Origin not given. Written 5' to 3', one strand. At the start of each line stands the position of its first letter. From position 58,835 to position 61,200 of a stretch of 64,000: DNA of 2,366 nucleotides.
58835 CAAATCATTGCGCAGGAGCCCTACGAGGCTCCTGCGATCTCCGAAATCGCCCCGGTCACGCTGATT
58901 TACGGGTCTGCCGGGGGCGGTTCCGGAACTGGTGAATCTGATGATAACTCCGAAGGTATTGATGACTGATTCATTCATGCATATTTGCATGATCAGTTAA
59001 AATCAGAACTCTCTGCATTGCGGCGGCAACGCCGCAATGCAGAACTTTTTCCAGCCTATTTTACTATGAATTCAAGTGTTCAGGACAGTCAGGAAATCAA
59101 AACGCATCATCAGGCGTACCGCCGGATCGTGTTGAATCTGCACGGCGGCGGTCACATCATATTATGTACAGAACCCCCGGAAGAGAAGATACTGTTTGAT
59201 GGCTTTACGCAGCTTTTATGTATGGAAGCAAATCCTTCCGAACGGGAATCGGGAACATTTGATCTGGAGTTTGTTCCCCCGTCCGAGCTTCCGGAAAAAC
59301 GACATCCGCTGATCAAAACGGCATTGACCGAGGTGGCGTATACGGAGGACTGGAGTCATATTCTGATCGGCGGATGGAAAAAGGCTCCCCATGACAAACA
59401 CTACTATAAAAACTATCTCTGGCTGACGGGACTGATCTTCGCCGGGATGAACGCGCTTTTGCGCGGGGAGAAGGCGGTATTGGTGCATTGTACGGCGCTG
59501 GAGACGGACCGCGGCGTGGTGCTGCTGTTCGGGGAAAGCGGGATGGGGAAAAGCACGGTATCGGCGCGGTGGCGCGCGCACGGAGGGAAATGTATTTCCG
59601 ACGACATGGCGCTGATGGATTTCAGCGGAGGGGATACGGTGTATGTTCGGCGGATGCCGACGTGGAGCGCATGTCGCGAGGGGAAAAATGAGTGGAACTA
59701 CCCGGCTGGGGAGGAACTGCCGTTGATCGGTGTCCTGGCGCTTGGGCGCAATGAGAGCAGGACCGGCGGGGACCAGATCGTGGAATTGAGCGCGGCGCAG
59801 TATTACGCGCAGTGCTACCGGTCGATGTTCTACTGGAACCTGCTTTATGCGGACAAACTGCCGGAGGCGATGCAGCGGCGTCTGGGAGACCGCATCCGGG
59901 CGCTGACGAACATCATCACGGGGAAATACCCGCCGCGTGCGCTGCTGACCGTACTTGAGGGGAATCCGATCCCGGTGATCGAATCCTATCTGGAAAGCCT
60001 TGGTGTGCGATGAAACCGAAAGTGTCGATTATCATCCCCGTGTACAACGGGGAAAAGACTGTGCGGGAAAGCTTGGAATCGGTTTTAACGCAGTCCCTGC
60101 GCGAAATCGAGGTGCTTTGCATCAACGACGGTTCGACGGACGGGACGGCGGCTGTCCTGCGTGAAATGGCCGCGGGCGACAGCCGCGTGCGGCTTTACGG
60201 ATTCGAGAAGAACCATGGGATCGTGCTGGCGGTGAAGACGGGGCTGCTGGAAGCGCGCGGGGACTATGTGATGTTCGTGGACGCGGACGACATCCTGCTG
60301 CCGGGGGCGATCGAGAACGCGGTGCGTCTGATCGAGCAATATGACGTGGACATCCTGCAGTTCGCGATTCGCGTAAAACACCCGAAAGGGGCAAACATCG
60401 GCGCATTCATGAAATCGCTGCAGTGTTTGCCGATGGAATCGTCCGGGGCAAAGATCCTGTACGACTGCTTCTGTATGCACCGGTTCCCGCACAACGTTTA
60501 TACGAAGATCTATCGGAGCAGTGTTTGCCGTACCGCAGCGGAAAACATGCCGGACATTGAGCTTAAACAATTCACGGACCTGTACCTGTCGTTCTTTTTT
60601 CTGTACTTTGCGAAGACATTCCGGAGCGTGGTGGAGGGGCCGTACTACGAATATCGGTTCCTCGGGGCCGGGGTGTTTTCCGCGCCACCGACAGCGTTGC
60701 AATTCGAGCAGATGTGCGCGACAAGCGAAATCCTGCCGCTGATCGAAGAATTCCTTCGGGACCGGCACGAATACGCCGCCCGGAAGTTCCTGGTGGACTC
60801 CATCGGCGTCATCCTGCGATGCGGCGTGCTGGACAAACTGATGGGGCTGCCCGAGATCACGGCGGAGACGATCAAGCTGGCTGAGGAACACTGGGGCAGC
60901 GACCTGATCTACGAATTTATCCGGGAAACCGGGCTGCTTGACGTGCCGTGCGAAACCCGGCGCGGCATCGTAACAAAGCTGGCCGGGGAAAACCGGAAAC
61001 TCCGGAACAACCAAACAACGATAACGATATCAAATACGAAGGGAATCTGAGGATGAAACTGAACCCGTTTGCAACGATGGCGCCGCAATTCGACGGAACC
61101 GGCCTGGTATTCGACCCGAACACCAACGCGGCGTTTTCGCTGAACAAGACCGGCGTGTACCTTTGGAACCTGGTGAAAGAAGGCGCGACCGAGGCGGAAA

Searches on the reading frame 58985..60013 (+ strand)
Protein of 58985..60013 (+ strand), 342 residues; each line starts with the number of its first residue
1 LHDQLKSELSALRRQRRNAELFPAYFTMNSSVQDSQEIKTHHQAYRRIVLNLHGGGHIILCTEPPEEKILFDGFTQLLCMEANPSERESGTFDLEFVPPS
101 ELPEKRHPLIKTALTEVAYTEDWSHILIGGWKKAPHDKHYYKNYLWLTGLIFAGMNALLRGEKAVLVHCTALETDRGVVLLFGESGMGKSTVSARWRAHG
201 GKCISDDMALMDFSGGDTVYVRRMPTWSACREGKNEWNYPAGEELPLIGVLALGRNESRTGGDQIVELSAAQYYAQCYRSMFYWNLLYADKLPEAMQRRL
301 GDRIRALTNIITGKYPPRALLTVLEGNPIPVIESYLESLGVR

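Call 10: search_protein_families(library=pfam, proteins=[window:58985-60013:+], max_evalue=0.01)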
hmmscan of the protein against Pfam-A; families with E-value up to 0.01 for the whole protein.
window:58985-60013:+ (342 aa): 3 families
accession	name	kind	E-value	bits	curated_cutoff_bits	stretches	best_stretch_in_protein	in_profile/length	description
PF01293.25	PEPCK_ATP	-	0.00039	19.7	26.5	1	151-196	183-230/465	Phosphoenolpyruvate carboxykinase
PF07475.17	Hpr_kinase_C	-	0.0067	16.4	33.3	0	167-217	9-59/171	HPr Serine kinase C-terminal domain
PF13479.12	AAA_24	-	0.0099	16.2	27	0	179-236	5-57/195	AAA domain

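Call 20: search_protein_families(library=ncbifam, proteins=[window:58985-60013:+], max_evalue=0.01)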
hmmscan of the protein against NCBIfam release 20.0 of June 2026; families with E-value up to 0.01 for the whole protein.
window:58985-60013:+ (342 aa): 8 families
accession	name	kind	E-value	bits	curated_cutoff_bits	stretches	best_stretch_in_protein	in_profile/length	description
TIGR04249.1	SCM_chp_ScmC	equivalog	1e-08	34.9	125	1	164-300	125-256/292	SynChlorMet cassette protein ScmC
TIGR04352.1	HprK_rel_A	equivalog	9.5e-07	28.2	200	1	160-216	92-148/280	HprK-related kinase A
NF006820.0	PRK09344.1-2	subfamily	0.00015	20.5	636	1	151-195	200-245/529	phosphoenolpyruvate carboxykinase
TIGR04355.1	HprK_rel_B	hypoth_equivalog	0.0029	16.8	200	1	163-212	143-192/351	HprK-related kinase B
NF006823.0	PRK09344.1-5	equivalog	0.0062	15.2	815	1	151-195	187-232/513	phosphoenolpyruvate carboxykinase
TIGR00224.1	pckA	equivalog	0.0063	15.4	590.05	1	151-196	203-249/532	phosphoenolpyruvate carboxykinase (ATP)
TIGR00679.1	hpr-ser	equivalog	0.0074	15.6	240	0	167-212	134-179/300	HPr(Ser) kinase/phosphatase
NF006819.0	PRK09344.1-1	subfamily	0.0074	15.2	745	0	151-195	213-258/538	phosphoenolpyruvate carboxykinase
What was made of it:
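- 59066..60013 (+): ScmC-type HprK-like P-loop kinase (Walker A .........). Weak hits: TIGR04249 ScmC at 1e-08, TIGR04352 HprK_rel_A at 9.5e-07, and Hpr_kinase_C at 0.0067 (calls 10, 20).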

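Call 55: search_protein_families(library=phrogs, proteins=[window:58985-60013:+], max_evalue=0.01)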
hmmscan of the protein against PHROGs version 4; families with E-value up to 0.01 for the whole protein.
window:58985-60013:+ (342 aa): 0 families

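Call 83: find_homologous_proteins(query=window:59078-60010:+, max_evalue=0.00001)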
Query window:59078-60010:+ (311 aa): 177 proteins with E <= 0.00001 among 2923 candidates; the best 120 are listed.
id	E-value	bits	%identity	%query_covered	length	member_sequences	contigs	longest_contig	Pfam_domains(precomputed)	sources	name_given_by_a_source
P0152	1.2e-169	582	82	100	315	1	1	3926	PF27840.1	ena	-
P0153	6.4e-156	537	79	94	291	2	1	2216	PF27840.1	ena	-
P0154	1.0e-152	526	74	98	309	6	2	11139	PF27840.1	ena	-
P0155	9.6e-150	516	87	80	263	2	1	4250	PF27840.1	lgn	-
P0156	7.7e-145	500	72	98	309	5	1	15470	PF27840.1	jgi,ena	-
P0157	1.5e-142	493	73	98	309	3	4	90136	PF27840.1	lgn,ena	-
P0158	8.9e-135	467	70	95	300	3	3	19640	PF27840.1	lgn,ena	-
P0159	4.0e-134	465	80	80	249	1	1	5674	PF27840.1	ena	-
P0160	8.4e-132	457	70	96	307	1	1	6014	PF27840.1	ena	-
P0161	6.6e-129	448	66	95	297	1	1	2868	PF27840.1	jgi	jgi:hypothetical protein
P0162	6.7e-121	421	65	95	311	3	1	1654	PF27840.1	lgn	-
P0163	1.4e-120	420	66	94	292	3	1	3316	PF27840.1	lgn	-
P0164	1.2e-119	417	64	94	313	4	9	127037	PF27840.1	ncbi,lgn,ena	-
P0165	3.0e-119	416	63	94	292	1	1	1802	PF27840.1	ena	-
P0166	1.6e-118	414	64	92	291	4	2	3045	PF27840.1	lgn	-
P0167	2.0e-118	413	64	94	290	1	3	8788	PF27840.1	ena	-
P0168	3.2e-118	413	65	96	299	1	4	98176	PF27840.1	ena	-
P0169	7.9e-118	411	64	94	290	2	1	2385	PF27840.1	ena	-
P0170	1.4e-117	411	63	94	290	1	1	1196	PF27840.1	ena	-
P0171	4.1e-117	409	63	94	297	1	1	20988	PF27840.1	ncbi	-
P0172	5.0e-117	409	63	94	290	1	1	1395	PF27840.1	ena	-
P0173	5.9e-117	409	64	94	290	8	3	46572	PF27840.1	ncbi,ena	-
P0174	9.4e-117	408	63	94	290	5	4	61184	PF27840.1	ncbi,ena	-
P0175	2.7e-116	406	64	94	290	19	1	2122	PF27840.1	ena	-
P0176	8.4e-115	401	62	95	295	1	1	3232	PF27840.1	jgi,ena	-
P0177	8.5e-115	401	61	96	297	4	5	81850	PF27840.1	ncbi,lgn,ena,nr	ncbi:MAG: hypothetical protein J6Y92_07865 [Lentisphaeria bacterium]|nr:hypothetical protein [Lentis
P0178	1.1e-114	401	61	95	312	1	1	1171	PF27840.1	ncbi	-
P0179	1.3e-114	401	62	93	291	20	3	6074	PF27840.1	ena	-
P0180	3.1e-114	400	63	94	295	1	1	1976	PF27840.1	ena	-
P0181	8.2e-114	398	64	91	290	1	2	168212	PF27840.1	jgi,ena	jgi:hypothetical protein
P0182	1.0e-113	398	63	94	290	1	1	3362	PF27840.1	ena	-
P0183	1.5e-113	397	63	94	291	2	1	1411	PF27840.1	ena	-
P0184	2.9e-113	396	61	94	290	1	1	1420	PF27840.1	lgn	-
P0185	3.7e-113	396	62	94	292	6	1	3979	PF27840.1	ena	-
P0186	3.8e-113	396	61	94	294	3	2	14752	PF27840.1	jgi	-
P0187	7.7e-113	395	59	94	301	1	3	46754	PF27840.1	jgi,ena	-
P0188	3.2e-112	393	61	96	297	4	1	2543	PF27840.1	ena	-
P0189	4.1e-112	393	61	93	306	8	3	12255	PF27840.1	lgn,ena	-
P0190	8.2e-112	392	61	94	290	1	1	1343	PF27840.1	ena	-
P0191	2.0e-111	390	60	95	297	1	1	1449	PF27840.1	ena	-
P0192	2.1e-111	390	60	94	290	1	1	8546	PF27840.1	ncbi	-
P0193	2.7e-111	390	65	86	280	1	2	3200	PF27840.1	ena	-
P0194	3.8e-111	389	62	93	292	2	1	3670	PF27840.1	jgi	-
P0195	5.3e-111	389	59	94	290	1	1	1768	PF27840.1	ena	-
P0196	5.8e-111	389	67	87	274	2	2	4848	PF27840.1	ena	-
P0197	1.2e-110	388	59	93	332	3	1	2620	PF27840.1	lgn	-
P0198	1.6e-110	387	63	94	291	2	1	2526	PF27840.1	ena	-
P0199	1.8e-110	387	58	94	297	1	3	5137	PF27840.1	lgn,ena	-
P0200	2.4e-110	387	61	91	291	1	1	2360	PF27840.1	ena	-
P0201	3.5e-110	386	59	97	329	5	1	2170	PF27840.1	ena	-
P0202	7.3e-110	385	61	94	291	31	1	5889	PF27840.1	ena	-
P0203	7.8e-110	385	65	88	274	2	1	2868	PF27840.1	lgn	-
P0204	8.2e-110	385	61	94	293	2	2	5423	PF27840.1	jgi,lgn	-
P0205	9.3e-110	385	61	90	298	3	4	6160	PF27840.1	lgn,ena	-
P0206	1.5e-109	384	61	94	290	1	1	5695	PF27840.1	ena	-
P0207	1.6e-109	384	63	87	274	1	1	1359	PF27840.1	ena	-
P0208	1.7e-109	384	59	95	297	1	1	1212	PF27840.1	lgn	-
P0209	2.1e-109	384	61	94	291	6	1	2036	PF27840.1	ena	-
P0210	2.2e-109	384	59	94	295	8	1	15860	PF27840.1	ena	-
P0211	3.2e-109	383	61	94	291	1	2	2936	PF27840.1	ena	-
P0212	6.5e-109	382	63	87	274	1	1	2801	PF27840.1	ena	-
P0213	6.8e-109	382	61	94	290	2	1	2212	PF27840.1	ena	-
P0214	1.8e-108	381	62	87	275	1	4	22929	PF27840.1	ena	-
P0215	1.9e-108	381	61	94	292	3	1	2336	PF27840.1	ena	-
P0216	2.6e-108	380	61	94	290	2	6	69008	PF27840.1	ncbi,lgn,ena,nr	ncbi:MAG: hypothetical protein IJT68_02975 [Lentisphaeria bacterium]|nr:hypothetical protein [Lentis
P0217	2.7e-108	380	62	90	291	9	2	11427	PF27840.1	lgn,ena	-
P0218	2.9e-108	380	60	94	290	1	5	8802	PF27840.1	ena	-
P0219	3.0e-108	380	60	94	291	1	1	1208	PF27840.1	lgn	-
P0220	1.5e-107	378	63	87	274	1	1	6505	PF27840.1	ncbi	-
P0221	1.6e-107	378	59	94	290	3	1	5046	PF27840.1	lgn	-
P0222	1.9e-107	377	60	94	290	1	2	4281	PF27840.1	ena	-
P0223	2.2e-107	377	59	94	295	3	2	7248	PF27840.1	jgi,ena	-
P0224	6.9e-107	375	59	91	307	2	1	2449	PF27840.1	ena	-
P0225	9.1e-107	375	56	94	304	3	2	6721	PF27840.1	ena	-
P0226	1.0e-106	375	58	94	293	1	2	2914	PF27840.1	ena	-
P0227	1.4e-106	374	57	94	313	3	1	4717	PF27840.1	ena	-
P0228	2.1e-106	374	59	94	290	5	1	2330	PF27840.1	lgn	-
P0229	2.5e-106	374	57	94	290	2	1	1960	PF27840.1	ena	-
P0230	2.7e-106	373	61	94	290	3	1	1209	PF27840.1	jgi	-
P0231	5.2e-106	373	59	94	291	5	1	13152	PF27840.1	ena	-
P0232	5.6e-106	372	62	86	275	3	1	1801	PF27840.1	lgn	-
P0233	8.2e-106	372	63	87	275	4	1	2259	PF27840.1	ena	-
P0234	1.5e-105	371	57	94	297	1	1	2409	PF27840.1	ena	-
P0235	2.5e-105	370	59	94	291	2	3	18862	PF27840.1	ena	-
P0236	2.7e-105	370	61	85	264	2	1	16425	PF27840.1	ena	-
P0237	3.0e-105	370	58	94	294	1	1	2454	PF27840.1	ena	-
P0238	4.0e-105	370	64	83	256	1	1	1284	PF27840.1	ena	-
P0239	7.6e-105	369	58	94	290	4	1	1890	PF27840.1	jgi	-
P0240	1.2e-104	368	63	87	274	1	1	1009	PF27840.1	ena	-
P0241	1.4e-104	368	57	94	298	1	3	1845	PF27840.1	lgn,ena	-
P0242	1.6e-104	368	60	88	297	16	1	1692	PF27840.1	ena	-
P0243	5.4e-104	366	59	90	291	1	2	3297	PF27840.1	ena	-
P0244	6.4e-104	366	58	93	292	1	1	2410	PF27840.1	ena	-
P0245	7.4e-104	365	58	94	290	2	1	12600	PF27840.1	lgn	-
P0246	7.6e-104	365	59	94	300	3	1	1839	PF27840.1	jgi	-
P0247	3.2e-103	363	58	94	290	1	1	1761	PF27840.1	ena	-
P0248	3.8e-103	363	57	94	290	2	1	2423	PF27840.1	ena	-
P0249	6.0e-103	362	58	93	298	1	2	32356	PF27840.1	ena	-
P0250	6.9e-103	362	60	94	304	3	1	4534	PF27840.1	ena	-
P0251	8.1e-103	362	58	91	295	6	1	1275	PF27840.1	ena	-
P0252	1.3e-102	361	62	87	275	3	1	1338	PF27840.1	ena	-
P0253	2.1e-102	361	59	91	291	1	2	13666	PF27840.1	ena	-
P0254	2.9e-102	360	54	98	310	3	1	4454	PF27840.1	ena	-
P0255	6.7e-102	359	58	94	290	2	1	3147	PF27840.1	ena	-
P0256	6.9e-102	359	58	91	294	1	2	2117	PF27840.1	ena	-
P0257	6.9e-102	359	56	94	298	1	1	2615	PF27840.1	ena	-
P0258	1.4e-101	358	58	94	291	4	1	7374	PF27840.1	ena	-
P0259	1.7e-101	358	59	90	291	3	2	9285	PF27840.1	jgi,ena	-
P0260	2.4e-101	357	56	94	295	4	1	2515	PF27840.1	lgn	-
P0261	4.0e-101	356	57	89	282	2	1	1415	PF27840.1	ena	-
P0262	4.2e-101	356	55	94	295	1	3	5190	PF27840.1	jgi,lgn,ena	jgi:hypothetical protein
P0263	5.0e-101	356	56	94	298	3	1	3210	PF27840.1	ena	-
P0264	6.2e-101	356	59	94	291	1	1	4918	PF27840.1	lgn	-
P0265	2.4e-100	354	56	91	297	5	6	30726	PF27840.1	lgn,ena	-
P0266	3.4e-100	353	56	92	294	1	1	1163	PF27840.1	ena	-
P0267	1.1e-99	352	56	94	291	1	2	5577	PF27840.1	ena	-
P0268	3.3e-99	350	56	91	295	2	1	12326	PF27840.1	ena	-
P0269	3.5e-99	350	56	94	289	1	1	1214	PF27840.1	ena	-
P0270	4.6e-99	350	59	94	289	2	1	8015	PF27840.1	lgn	-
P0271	1.2e-98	348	60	86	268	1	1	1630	PF27840.1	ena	-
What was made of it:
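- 59066..60013 (+): There are 177 homologues, all PF27840; the few that carry a name are 'hypothetical protein', two of them from Lentisphaeria bacterium records (call 83).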

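Call 88: search_protein_families(library=padloc, proteins=[window:59078-60010:+], max_evalue=0.001)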
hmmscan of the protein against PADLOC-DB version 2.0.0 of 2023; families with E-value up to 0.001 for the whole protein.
window:59078-60010:+ (311 aa): 0 families

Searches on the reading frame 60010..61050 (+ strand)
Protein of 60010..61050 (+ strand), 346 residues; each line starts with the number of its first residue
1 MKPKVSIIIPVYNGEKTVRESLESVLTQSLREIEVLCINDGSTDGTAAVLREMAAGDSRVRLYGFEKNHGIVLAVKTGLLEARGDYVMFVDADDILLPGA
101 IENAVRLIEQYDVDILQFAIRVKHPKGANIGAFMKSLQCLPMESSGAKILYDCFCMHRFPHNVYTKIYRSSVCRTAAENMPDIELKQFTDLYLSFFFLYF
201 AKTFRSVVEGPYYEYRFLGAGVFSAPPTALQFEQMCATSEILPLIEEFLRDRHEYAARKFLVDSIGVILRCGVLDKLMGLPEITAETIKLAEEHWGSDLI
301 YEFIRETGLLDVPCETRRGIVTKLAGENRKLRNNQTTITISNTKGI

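Call 10: search_protein_families(library=pfam, proteins=[window:60010-61050:+], max_evalue=0.01)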
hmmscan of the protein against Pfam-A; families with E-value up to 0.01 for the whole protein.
window:60010-61050:+ (346 aa): 4 families
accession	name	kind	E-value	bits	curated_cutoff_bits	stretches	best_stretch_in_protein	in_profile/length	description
PF00535.33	Glycos_transf_2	-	3.8e-34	118.5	23.3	1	6-127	1-122/168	Glycosyl transferase family 2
PF13641.12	Glyco_tranf_2_3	-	3.3e-14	53.9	27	1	3-139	1-137/230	Glycosyltransferase like family 2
PF10111.15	Glyco_tranf_2_2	-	4.6e-11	43.2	27.3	1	6-110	1-108/276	Glycosyltransferase like family 2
PF13704.12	Glyco_tranf_2_4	-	0.00071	20.5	27.5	1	34-96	21-84/98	Glycosyl transferase family 2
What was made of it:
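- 60010..61050 (+): Family-2 glycosyltransferase. It is an optional cassette member. PF00535 at 3.8e-34 (call 10).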

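Call 20: search_protein_families(library=ncbifam, proteins=[window:60010-61050:+], max_evalue=0.01)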
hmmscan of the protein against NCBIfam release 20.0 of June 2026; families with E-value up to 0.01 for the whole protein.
window:60010-61050:+ (346 aa): 28 families (the best 25 are shown)
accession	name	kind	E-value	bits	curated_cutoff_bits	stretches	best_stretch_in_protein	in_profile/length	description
NF007482.0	PRK10073.1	equivalog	1.8e-27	96.2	423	1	2-176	5-179/334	glycosyltransferase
TIGR03937.1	PgaC_IcaA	equivalog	1.5e-22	80.1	422.3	1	3-107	45-149/407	poly-beta-1,6-N-acetyl-D-glucosamine synthase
NF047683.1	TeichurnBiosyTuaG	equivalog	3.2e-22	79.4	400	1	2-113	5-116/252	teichuronic acid biosynthesis protein TuaG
NF053739.1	GlytfEpsEBac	equivalog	1.1e-18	67.2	450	1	3-129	1-129/265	glycosyltransferase EpsE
NF050050.1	ProtGlycPglI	equivalog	3.9e-17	62.6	500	1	2-110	1-110/306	GalNAc(5)-diNAcBac-PP-undecaprenol beta-1,3-glucosyltransferase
NF047588.1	GlcsyltransPgfSStrep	equivalog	4.7e-15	55.6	500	1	4-112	2-115/308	glycosyltransferase PgfS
TIGR03111.1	glyc2_xrt_Gpos1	hypoth_equivalog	3.4e-14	52.5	363.95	1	3-110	49-158/439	TIGR03111 family XrtG-associated glycosyltransferase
TIGR04283.1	glyco_like_mftF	equivalog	5e-13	49.1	182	1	5-126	1-115/221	TIGR04283 family arsenosugar biosynthesis glycosyltransferase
NF041875.1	EPS_EpsD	equivalog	5.6e-13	49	370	1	5-106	1-102/325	exopolysaccharide biosynthesis glycosyltransferase EpsD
NF038302.1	EPS_HpsE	equivalog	5.2e-12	45.3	300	1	5-111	3-114/307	hormogonium polysaccharide biosynthesis glycosyltransferase HpsE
NF041394.1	GtaseAglG_Halo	equivalog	8.7e-11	41.6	440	1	4-112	2-111/304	glucosyl-dolichyl phosphate glucuronosyltransferase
TIGR03965.1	mycofact_glyco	equivalog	1.2e-10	40.9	280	1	3-146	74-217/467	mycofactocin biosynthesis glycosyltransferase MftF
NF007986.1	PRK10714.1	equivalog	1.4e-10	40.7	529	1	4-113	7-121/316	undecaprenyl-phosphate 4-deoxy-4-formamido-L-arabinose transferase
TIGR03469.1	HpnB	hypoth_equivalog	2.9e-09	36.4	379.25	1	3-122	44-174/386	hopene-associated glycosyltransferase HpnB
NF045692.1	OglycostaseCruG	equivalog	4e-09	35.9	600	1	4-121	42-165/386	2'-O-glycosyltransferase CruG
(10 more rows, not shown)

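Call 88: search_protein_families(library=padloc, proteins=[window:60010-61047:+], max_evalue=0.001)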
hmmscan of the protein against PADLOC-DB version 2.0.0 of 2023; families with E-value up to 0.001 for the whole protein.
window:60010-61047:+ (346 aa): 0 families
